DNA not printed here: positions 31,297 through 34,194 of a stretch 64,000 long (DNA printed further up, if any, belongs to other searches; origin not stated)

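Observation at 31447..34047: Stand-alone A-T-TE (NRPS-like) protein with an oxalyl-CoA-synthetase-like adenylation domain in an archaeon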

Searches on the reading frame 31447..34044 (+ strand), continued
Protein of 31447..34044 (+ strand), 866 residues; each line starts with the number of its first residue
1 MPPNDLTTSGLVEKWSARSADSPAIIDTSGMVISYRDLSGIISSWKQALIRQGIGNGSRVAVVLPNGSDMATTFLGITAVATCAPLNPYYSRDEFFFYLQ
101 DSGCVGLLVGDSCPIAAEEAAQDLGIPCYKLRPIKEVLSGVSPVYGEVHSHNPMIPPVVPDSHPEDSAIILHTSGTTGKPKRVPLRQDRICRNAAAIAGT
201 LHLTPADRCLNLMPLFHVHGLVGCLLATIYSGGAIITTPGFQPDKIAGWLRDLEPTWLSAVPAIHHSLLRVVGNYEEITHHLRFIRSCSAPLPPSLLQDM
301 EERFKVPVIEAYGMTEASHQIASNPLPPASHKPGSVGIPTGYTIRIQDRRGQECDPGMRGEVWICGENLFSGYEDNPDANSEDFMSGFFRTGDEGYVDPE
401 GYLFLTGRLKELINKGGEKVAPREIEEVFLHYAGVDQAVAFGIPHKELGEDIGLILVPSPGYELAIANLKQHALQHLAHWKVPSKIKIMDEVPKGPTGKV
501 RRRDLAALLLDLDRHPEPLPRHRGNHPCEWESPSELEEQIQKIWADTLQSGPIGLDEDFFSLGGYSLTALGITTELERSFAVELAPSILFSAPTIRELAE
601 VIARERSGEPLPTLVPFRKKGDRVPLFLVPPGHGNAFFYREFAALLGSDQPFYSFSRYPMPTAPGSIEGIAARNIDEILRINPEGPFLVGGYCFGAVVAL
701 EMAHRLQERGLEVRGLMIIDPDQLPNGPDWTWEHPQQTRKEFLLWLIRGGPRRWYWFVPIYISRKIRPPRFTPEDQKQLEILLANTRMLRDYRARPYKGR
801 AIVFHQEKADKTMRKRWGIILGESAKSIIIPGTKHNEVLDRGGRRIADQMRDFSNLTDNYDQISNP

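Call 20: find_encoding_contigs(protein=P0150, flank=10000, max_places=4)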
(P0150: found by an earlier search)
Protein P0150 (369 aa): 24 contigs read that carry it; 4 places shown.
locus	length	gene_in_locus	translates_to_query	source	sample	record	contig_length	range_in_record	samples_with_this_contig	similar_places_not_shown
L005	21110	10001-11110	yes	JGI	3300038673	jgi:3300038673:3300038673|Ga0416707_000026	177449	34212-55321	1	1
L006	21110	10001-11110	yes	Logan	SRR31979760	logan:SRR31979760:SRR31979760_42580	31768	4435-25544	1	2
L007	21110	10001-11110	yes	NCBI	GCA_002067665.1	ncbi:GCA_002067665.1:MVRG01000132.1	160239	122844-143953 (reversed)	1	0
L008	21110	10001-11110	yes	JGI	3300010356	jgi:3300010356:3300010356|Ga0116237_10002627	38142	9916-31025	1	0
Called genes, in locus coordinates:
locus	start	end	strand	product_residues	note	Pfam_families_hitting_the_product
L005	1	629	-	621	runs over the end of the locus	PF02730:AFOR_N, PF01314:AFOR_C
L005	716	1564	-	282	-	PF12697:Abhydrolase_6, PF24096:DUF7379 (weak)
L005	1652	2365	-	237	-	PF08713:DNA_alkylation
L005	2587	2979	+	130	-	-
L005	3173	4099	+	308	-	PF00924:MS_channel_2nd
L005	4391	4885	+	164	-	PF13302:Acetyltransf_3, PF13420:Acetyltransf_4, PF00583:Acetyltransf_1, PF13508:Acetyltransf_7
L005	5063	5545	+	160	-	PF01042:Ribonuc_L-PSP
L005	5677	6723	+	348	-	PF01594:AI-2E_transport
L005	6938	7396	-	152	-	PF01648:ACPS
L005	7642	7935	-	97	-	PF05402:PqqD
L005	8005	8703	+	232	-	-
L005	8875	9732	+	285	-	PF27840:ScmC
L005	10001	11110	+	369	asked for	PF04055:Radical_SAM, PF13186:SPASM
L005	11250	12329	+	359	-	PF13353:Fer4_12 (faint), PF04055:Radical_SAM, PF13186:SPASM (weak)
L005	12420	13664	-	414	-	PF14907:NTP_transf_5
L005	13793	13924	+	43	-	-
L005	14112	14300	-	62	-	-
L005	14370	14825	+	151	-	PF02643:DUF192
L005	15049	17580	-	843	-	PF00501:AMP-binding, PF13193:AMP-binding_C, PF00550:PP-binding, PF00975:Thioesterase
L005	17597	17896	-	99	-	-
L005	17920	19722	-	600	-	PF00664:ABC_membrane, PF00005:ABC_tran, PF02463:SMC_N (weak), PF13304:AAA_21 (weak)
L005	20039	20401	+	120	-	PF12801:Fer4_5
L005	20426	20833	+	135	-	PF12801:Fer4_5 (weak), PF25160:LdpA_Fe-S-bd (faint), PF00037:Fer4 (faint), PF12838:Fer4_7 (faint), PF13237:Fer4_10 (faint), PF13484:Fer4_16 (faint), PF14697:Fer4_21 (faint)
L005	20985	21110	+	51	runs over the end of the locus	-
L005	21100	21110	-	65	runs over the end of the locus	-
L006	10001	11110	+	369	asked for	PF04055:Radical_SAM, PF13186:SPASM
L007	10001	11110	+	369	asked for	PF04055:Radical_SAM, PF13186:SPASM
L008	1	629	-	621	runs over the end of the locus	PF02730:AFOR_N, PF01314:AFOR_C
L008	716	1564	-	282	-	PF12697:Abhydrolase_6, PF24096:DUF7379 (weak)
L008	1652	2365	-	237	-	PF08713:DNA_alkylation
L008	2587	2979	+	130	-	-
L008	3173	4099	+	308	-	PF00924:MS_channel_2nd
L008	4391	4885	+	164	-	PF13302:Acetyltransf_3, PF13420:Acetyltransf_4, PF00583:Acetyltransf_1, PF13508:Acetyltransf_7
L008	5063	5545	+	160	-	PF01042:Ribonuc_L-PSP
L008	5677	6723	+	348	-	PF01594:AI-2E_transport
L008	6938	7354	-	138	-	PF01648:ACPS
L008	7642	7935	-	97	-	PF05402:PqqD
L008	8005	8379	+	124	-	-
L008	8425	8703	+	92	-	-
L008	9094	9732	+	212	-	PF27840:ScmC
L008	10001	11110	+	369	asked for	PF04055:Radical_SAM, PF13186:SPASM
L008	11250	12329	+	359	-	PF13353:Fer4_12 (faint), PF04055:Radical_SAM, PF13186:SPASM (weak)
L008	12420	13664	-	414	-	PF14907:NTP_transf_5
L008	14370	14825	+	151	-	PF02643:DUF192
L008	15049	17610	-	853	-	PF00501:AMP-binding, PF13193:AMP-binding_C, PF00550:PP-binding, PF00975:Thioesterase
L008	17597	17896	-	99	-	-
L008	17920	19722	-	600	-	PF00664:ABC_membrane, PF00005:ABC_tran, PF02463:SMC_N (weak), PF13304:AAA_21 (weak)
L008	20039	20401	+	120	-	PF12801:Fer4_5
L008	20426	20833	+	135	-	PF12801:Fer4_5 (weak), PF25160:LdpA_Fe-S-bd (faint), PF00037:Fer4 (faint), PF12838:Fer4_7 (faint), PF13237:Fer4_10 (faint), PF13484:Fer4_16 (faint), PF14697:Fer4_21 (faint)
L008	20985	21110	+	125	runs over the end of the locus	-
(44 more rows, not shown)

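Call 37: find_encoding_contigs(protein=P0013, flank=8000, max_places=1)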
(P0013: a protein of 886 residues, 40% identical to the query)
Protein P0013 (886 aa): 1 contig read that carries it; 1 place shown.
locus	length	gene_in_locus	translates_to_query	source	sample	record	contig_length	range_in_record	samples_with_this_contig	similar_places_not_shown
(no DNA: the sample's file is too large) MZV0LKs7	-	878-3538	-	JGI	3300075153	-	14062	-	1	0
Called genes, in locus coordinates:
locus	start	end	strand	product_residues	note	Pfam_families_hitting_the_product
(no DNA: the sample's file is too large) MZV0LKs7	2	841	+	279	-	?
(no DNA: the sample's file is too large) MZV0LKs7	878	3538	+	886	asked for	PF00501:AMP-binding, PF13193:AMP-binding_C, PF00550:PP-binding, PF00975:Thioesterase, PF12697:Abhydrolase_6, PF00561:Abhydrolase_1 (weak)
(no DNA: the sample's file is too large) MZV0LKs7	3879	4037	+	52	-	-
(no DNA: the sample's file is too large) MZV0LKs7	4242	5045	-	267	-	PF22624:AASDHPPT_N (weak), PF01648:ACPS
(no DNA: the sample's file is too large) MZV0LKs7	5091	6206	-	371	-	PF04055:Radical_SAM, PF13353:Fer4_12 (weak)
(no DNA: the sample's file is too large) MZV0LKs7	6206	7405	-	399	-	PF04055:Radical_SAM, PF13186:SPASM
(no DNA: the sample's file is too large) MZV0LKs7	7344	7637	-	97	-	PF05402:PqqD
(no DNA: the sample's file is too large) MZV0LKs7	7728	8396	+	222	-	-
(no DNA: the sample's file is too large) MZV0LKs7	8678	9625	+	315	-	PF14907:NTP_transf_5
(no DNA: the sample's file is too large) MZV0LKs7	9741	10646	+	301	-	PF27840:ScmC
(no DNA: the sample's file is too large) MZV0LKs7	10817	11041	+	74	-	-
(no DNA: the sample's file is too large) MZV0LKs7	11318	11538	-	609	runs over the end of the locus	PF00664:ABC_membrane, PF00005:ABC_tran, PF13304:AAA_21 (faint)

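Call 38: find_encoding_contigs(protein=P0030, flank=8000, max_places=1)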
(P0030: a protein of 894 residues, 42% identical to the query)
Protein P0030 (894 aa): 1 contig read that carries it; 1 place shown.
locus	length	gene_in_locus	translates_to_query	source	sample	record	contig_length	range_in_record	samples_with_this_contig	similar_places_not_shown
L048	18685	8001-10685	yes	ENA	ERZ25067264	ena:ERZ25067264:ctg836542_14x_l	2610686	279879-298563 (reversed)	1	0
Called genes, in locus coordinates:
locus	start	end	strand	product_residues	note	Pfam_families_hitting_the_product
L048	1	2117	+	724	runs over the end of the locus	PF00109:ketoacyl-synt, PF02801:Ketoacyl-synt_C, PF16197:KAsynt_C_assoc, PF22336:RhiE-like_linker, PF22621:CurL-like_PKS_C, PF00698:Acyl_transf_1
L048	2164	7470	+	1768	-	PF00550:PP-binding, PF00202:Aminotran_3, PF00501:AMP-binding, PF08241:Methyltransf_11, PF08242:Methyltransf_12, PF13489:Methyltransf_23, PF13649:Methyltransf_25, PF00550:PP-binding, +3 more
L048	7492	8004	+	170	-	-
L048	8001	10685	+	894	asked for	PF00501:AMP-binding, PF13193:AMP-binding_C, PF00550:PP-binding, PF00975:Thioesterase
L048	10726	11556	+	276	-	PF00248:Aldo_ket_red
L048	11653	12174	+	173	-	PF04519:Bactofilin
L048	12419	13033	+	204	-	-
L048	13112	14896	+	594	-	PF03600:CitMHS, PF02080:TrkA_C, PF03600:CitMHS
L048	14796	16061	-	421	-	PF00158:Sigma54_activat, PF14532:Sigma54_activ_2, PF00004:AAA (weak), PF07728:AAA_5 (weak), PF25601:AAA_lid_14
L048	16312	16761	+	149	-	PF00072:Response_reg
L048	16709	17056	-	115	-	-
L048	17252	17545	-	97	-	-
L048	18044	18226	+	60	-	-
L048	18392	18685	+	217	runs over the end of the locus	-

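Call 39: find_encoding_contigs(protein=P0014, flank=10000, max_places=1)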
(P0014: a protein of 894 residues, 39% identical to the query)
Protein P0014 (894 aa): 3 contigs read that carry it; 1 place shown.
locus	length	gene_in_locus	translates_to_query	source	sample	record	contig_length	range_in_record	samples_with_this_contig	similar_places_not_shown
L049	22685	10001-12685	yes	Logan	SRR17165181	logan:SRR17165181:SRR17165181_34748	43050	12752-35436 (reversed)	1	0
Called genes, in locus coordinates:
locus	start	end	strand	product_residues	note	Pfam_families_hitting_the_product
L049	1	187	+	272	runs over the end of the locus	PF02463:SMC_N (faint), PF00005:ABC_tran, PF13304:AAA_21 (weak)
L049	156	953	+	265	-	PF01061:ABC2_membrane (weak), PF12698:ABC2_membrane_3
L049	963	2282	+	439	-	PF04055:Radical_SAM, PF13353:Fer4_12 (weak)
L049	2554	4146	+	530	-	PF00496:SBP_bac_5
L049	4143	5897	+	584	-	PF02743:dCache_1, PF00672:HAMP, PF02518:HATPase_c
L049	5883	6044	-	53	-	-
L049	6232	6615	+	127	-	PF00072:Response_reg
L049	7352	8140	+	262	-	PF00989:PAS, PF13188:PAS_8 (faint), PF08448:PAS_4, PF13426:PAS_9, PF08447:PAS_3 (weak), PF00989:PAS (weak), PF13426:PAS_9, PF08447:PAS_3 (weak)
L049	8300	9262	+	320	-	PF00512:HisKA, PF02518:HATPase_c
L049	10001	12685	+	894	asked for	PF00501:AMP-binding, PF13193:AMP-binding_C, PF00550:PP-binding, PF00975:Thioesterase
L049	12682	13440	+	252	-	PF22624:AASDHPPT_N, PF01648:ACPS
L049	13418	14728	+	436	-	-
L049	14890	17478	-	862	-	-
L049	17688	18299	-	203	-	PF13489:Methyltransf_23, PF05148:Methyltransf_8 (weak), PF08241:Methyltransf_11, PF08242:Methyltransf_12 (faint), PF13847:Methyltransf_31 (weak), PF13649:Methyltransf_25 (weak)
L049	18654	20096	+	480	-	PF02310:B12-binding, PF04055:Radical_SAM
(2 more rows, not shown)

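Call 40: find_encoding_contigs(protein=P0019, flank=10000, max_places=1)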
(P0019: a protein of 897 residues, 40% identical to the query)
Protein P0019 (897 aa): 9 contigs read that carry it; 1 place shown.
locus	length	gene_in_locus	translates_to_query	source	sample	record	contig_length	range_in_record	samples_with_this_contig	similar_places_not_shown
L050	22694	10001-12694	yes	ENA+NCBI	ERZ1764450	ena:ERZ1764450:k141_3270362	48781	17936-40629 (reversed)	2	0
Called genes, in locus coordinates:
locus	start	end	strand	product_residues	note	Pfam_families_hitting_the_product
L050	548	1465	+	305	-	PF00144:Beta-lactamase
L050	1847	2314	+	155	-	-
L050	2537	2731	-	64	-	PF12840:HTH_20 (faint)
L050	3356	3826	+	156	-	-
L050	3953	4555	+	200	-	PF00903:Glyoxalase, PF13669:Glyoxalase_4 (weak)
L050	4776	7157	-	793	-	PF01326:PPDK_N, PF27448:Rph_4th (faint), PF00391:PEP-utilizers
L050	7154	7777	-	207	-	PF00440:TetR_N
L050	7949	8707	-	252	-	PF14145:YrhK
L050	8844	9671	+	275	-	PF07224:Chlorophyllase (weak), PF20434:BD-FAE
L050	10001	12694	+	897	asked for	PF00501:AMP-binding, PF13193:AMP-binding_C, PF00550:PP-binding, PF00975:Thioesterase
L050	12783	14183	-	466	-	PF03972:MmgE_PrpD_N, PF19305:MmgE_PrpD_C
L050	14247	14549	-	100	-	PF11746:DUF3303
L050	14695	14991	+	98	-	-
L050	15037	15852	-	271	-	PF14026:SCO4226-like, PF00211:Guanylate_cyc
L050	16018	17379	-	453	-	-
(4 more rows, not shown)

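Call 43: search_protein_families(library=pfam, proteins=[P0012], max_evalue=0.00001)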
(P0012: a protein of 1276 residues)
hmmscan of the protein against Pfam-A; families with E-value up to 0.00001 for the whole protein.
P0012 (1276 aa): 4 families
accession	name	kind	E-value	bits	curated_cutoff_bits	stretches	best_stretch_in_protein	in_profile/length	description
PF00501.34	AMP-binding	-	3.7e-121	405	29.9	2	3-337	24-380/384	AMP-binding enzyme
PF00668.25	Condensation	-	1.1e-38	133.6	30.6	1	1125-1275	3-154/456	Condensation domain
PF13193.12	AMP-binding_C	-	1.6e-30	106.3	24.5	2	390-465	1-76/76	AMP-binding enzyme C-terminal domain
PF00550.31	PP-binding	-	7.6e-14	52.2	20.8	1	1033-1097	2-67/67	Phosphopantetheine attachment site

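Call 45: search_protein_families(library=ncbifam, proteins=[L004:9083-9355:+, L004:2993-3835:+, L004:6866-8842:-], max_evalue=0.01)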
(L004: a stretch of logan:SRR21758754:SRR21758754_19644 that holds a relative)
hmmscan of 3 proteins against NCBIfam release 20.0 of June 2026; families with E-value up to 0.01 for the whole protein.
L004:9083-9355:+ (91 aa): 0 families

L004:2993-3835:+ (281 aa): 4 families
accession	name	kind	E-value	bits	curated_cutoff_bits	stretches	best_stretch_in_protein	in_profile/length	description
NF052387.1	Lys_ferment_KCE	equivalog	1.1e-84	284.1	382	1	10-276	1-267/267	3-keto-5-aminohexanoate cleavage enzyme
NF053568.1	3OXCoAcCUPNH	equivalog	1.6e-70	237.5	350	1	11-276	4-272/274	3-oxoadipate:acetyl-CoA acetyltransferase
NF052389.1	Lys_KAL_CLE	exception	4.6e-51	173.9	725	1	10-276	170-436/440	bifunctional 3-aminobutyryl-CoA ammonia lyase/3-keto-5-aminohexanoate cleavage enzyme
NF053538.1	DixhxACActTsKce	equivalog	2.3e-49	168.1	430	2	121-276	144-302/310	3,5-dioxohexanoate:acetyl-CoA acetone transferase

L004:6866-8842:- (659 aa): 9 families
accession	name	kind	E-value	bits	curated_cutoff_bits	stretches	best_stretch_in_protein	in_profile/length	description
TIGR01536.1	asn_synth_AEB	equivalog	2.1e-107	360.3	267.1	1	2-588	1-517/517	asparagine synthase (glutamine-hydrolyzing)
TIGR03108.1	eps_aminotran_1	hypoth_equivalog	3.5e-97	326.6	816.9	1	1-644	1-618/628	XrtA/PEP-CTERM system amidotransferase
NF033535.1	lass_lactam_cya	exception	9.1e-79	265.7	525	2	1-389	1-380/668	lasso peptide isopeptide bond-forming cyclase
TIGR03104.1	trio_amidotrans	equivalog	2.1e-73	247.5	570.1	2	1-392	1-385/589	N-acetylglutaminylglutamine amidotransferase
NF006949.0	PRK09431.1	equivalog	1.2e-57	195.7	499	3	1-178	1-176/554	asparagine synthase B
NF033561.1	macrolact_Ik_Al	subfamily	4e-17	62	300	2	125-280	82-230/561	albusnodin/ikarugamycin family macrolactam cyclase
TIGR01134.1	purF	equivalog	1.7e-09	37.5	350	1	45-181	67-213/432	amidophosphoribosyltransferase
NF001484.0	PRK00331.1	subfamily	3.8e-08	32.2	381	1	41-107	64-131/601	isomerizing glutamine--fructose-6-phosphate transaminase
TIGR01135.1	glmS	equivalog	1.3e-06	27.2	418.05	1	42-106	64-129/607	glutamine--fructose-6-phosphate transaminase (isomerizing)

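Call 59: find_encoding_contigs(protein=P0010, flank=6000, max_places=2)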
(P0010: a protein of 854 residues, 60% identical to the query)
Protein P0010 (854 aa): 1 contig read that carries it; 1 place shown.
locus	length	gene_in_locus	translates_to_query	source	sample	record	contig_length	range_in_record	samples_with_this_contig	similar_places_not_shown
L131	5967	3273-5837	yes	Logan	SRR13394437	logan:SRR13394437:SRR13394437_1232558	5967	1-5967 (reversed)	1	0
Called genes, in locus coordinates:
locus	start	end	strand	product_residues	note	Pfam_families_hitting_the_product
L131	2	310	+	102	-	?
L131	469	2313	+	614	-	PF00664:ABC_membrane, PF02463:SMC_N (weak), PF00005:ABC_tran, PF13304:AAA_21 (faint)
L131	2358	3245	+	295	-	PF05853:BKACE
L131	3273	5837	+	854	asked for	PF00501:AMP-binding, PF12697:Abhydrolase_6 (faint), PF13193:AMP-binding_C, PF00550:PP-binding, PF00975:Thioesterase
